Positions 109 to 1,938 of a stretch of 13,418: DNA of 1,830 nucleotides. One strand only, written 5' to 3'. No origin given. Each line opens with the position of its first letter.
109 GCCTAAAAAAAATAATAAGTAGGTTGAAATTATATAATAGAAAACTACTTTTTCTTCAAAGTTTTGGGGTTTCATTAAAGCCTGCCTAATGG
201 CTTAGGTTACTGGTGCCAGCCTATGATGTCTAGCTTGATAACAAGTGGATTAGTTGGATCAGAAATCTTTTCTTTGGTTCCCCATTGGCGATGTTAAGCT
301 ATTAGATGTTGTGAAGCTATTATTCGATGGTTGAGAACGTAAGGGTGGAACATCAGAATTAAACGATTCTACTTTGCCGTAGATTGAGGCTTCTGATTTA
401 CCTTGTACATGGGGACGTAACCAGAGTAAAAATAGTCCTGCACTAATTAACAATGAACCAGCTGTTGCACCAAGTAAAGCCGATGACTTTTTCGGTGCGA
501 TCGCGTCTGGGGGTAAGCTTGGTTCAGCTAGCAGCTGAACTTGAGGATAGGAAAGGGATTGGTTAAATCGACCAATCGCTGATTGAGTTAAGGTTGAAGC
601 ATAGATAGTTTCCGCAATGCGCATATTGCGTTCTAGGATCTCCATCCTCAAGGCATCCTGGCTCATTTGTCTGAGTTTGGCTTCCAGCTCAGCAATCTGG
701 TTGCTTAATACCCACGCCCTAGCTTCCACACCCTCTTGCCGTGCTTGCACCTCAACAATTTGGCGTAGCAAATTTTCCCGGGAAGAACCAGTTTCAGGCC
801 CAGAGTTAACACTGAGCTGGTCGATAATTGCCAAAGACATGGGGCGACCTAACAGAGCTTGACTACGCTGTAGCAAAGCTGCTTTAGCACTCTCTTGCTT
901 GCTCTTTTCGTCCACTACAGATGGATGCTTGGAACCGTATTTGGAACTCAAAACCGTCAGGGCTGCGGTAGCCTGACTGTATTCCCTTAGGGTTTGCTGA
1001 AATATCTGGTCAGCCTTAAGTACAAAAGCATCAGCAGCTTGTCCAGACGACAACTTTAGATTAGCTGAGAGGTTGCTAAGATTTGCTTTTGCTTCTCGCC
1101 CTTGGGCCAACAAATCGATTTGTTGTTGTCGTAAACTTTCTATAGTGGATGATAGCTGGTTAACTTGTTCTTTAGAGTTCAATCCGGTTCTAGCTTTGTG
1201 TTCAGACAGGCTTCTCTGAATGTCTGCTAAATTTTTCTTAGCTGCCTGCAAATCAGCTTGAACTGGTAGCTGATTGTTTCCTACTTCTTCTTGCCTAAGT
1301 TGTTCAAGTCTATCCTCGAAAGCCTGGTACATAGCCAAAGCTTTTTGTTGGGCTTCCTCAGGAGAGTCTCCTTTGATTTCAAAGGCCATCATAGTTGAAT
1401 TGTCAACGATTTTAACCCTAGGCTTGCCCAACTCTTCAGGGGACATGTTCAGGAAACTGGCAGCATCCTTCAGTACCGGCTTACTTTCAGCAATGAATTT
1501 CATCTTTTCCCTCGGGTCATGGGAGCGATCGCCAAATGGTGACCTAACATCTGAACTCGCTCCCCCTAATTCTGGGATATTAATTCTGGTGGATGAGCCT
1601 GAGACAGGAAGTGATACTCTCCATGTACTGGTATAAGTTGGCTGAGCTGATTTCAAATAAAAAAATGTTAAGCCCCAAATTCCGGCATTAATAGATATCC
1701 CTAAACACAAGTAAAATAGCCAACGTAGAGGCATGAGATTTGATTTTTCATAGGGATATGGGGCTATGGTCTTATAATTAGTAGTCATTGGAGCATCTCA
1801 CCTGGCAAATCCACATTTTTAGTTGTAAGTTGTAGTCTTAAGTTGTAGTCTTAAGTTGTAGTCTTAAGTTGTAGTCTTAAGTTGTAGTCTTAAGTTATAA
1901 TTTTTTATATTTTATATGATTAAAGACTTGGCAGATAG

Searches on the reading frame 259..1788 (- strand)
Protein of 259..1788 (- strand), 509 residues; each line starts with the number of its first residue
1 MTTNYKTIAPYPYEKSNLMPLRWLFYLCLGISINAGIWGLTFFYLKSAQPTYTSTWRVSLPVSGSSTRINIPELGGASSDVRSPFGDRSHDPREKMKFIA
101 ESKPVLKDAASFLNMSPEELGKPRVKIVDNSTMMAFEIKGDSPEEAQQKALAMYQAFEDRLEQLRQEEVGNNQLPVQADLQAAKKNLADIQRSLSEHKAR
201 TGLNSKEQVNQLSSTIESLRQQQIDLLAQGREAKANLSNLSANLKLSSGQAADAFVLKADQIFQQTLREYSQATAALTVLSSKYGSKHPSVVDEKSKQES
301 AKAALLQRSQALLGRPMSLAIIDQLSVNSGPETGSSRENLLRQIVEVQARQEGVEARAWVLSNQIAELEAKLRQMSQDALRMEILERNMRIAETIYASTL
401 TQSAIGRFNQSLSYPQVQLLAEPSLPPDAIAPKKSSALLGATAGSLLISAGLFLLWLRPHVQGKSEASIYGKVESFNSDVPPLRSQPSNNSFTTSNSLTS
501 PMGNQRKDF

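Call 4: search_protein_families(library=pfam, proteins=[window:259-1788:-])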
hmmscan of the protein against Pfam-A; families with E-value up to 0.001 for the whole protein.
window:259-1788:- (509 aa): 0 families

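Call 12: list_cluster_members(proteins=[P0001, window:259-1788:-])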
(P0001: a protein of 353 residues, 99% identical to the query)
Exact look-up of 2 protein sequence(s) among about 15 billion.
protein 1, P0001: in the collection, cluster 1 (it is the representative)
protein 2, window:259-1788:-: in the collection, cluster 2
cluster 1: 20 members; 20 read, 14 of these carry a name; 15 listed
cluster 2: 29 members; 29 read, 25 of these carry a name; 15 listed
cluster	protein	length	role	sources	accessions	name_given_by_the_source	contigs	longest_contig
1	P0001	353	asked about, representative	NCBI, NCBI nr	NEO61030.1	MAG: polysaccharide export protein [Moorea sp. SIO4G2] | polysaccharide export protein [Moorena sp. SIO4G2]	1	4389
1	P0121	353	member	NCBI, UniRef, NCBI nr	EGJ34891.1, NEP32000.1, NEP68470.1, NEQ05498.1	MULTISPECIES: polysaccharide biosynthesis/export family protein [Moorena] | Periplasmic polysaccharide export protein n=1 Tax=Moorena producens 3L TaxID=489825 ...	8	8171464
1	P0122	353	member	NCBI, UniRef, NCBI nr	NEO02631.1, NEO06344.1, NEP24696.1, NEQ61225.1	MAG: polysaccharide export protein [Moorea sp. SIO1F2] | polysaccharide biosynthesis/export family protein n=1 Tax=unclassified Moorena ... | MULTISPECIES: polysaccharide biosynthesis/export family protein [unclassified Moorena]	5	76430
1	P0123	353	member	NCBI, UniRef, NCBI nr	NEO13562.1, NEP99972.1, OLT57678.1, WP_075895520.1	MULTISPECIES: polysaccharide biosynthesis/export family protein [Moorena] | Periplasmic polysaccharide export protein n=1 Tax=Moorena bouillonii PNG TaxID=568701 ...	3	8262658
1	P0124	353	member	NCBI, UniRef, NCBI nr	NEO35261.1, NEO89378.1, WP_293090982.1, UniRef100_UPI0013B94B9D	MAG: polysaccharide export protein [Moorea sp. SIOASIH] | polysaccharide biosynthesis/export family protein n=1 Tax=Moorena sp. SIOASIH ... | polysaccharide biosynthesis/export family protein [Moorena sp. SIOASIH]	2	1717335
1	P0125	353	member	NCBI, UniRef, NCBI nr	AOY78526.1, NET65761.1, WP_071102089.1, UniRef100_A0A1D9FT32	MAG: polysaccharide export protein [Moorea sp. SIO1G6] | Polysaccharide export protein n=1 Tax=Moorena producens (strain JHB) TaxID=1454205 ... | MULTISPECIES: polysaccharide biosynthesis/export family protein [Moorena]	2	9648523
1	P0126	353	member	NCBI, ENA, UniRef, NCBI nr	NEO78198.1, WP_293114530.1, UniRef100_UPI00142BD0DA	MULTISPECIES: polysaccharide biosynthesis/export family protein [Moorena] | polysaccharide biosynthesis/export family protein n=1 Tax=Moorena TaxID=1155738 ... | polysaccharide biosynthesis/export family protein [Moorena sp. SIO4G3]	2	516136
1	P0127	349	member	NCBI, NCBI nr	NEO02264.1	MAG: polysaccharide export protein, partial [Moorea sp. SIO3I7] | polysaccharide export protein [Moorena sp. SIO3I7]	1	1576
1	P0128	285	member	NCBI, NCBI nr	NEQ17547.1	MAG: polysaccharide export protein, partial [Moorea sp. SIO3E2] | polysaccharide export protein [Moorena sp. SIO3E2]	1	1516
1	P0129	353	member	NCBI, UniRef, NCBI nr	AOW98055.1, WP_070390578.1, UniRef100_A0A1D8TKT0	periplasmic polysaccharide export protein [Moorena producens PAL-8-15-08-1] | Periplasmic polysaccharide export protein n=1 Tax=Moorena producens PAL-8-15-08-1 ... | polysaccharide biosynthesis/export family protein [Moorena producens]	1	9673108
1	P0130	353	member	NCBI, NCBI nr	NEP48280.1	MAG: polysaccharide export protein [Moorea sp. SIO3C2] | polysaccharide export protein [Moorena sp. SIO3C2]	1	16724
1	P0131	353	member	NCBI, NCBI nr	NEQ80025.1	MAG: polysaccharide export protein [Moorea sp. SIO2I5] | polysaccharide export protein [Moorena sp. SIO2I5]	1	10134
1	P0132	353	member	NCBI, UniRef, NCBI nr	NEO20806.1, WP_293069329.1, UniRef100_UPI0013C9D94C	polysaccharide biosynthesis/export family protein [Moorena sp. SIO4A5] | polysaccharide biosynthesis/export family protein n=1 Tax=Moorena sp. SIO4A5 ...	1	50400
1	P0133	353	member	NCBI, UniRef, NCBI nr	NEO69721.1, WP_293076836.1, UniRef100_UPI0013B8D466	polysaccharide biosynthesis/export family protein [Moorena sp. SIO3H5] | polysaccharide biosynthesis/export family protein n=1 Tax=Moorena sp. SIO3H5 ...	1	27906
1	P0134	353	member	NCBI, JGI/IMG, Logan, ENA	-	-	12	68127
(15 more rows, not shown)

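Call 43: search_protein_families(library=ncbifam, proteins=[window:259-1788:-], max_evalue=0.1)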
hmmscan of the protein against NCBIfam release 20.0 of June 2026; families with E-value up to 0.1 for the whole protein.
window:259-1788:- (509 aa): 4 families
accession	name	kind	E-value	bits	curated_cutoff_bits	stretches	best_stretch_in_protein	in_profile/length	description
TIGR03007.1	pepcterm_ChnLen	equivalog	9.4e-07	27.4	278.85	1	132-455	122-434/498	XrtA system polysaccharide chain length determinant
TIGR01005.1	eps_transp_fam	subfamily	5.4e-05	21.6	411.7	1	337-450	332-446/754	exopolysaccharide transport protein family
TIGR03017.1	EpsF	equivalog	8.3e-05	21.5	422.75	1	125-307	125-300/444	chain length determinant protein EpsF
TIGR04527.1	mycoplas_twoTM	subfamily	0.043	13.5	125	1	165-266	69-173/248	MG_279/MG_280 family protein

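Call 58: search_protein_families(library=pfam, proteins=[window:259-1788:-], max_evalue=10)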
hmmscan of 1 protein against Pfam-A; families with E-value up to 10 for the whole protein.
window:259-1788:- (509 aa): 8 families
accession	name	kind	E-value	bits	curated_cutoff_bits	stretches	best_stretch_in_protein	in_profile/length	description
PF13807.11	GNVR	-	0.016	15.6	27.7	1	377-455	4-79/82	G-rich domain on putative tyrosine kinase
PF06319.18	MmcB-like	-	0.043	14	22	1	132-200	54-122/148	DNA repair protein MmcB-like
PF07876.18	Dabb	-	0.1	13.7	25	1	135-177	6-48/96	Stress responsive A/B Barrel Domain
PF07889.17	DUF1664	-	1.5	9.3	34.6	1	182-245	34-97/124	Protein of unknown function (DUF1664)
PF04728.18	LPP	-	1.7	9.5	29.1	1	361-381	5-25/53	Lipoprotein leucine-zipper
PF04899.17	MbeD_MobD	-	5.1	7.8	21.6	0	341-377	33-70/70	MbeD/MobD like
PF05384.16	DegS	-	5.3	6.9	27.6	1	125-245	8-122/159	Sensor protein DegS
PF03961.19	FapA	-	6.9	6.6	31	1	165-247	143-229/272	Flagellar Assembly Protein A beta solenoid domain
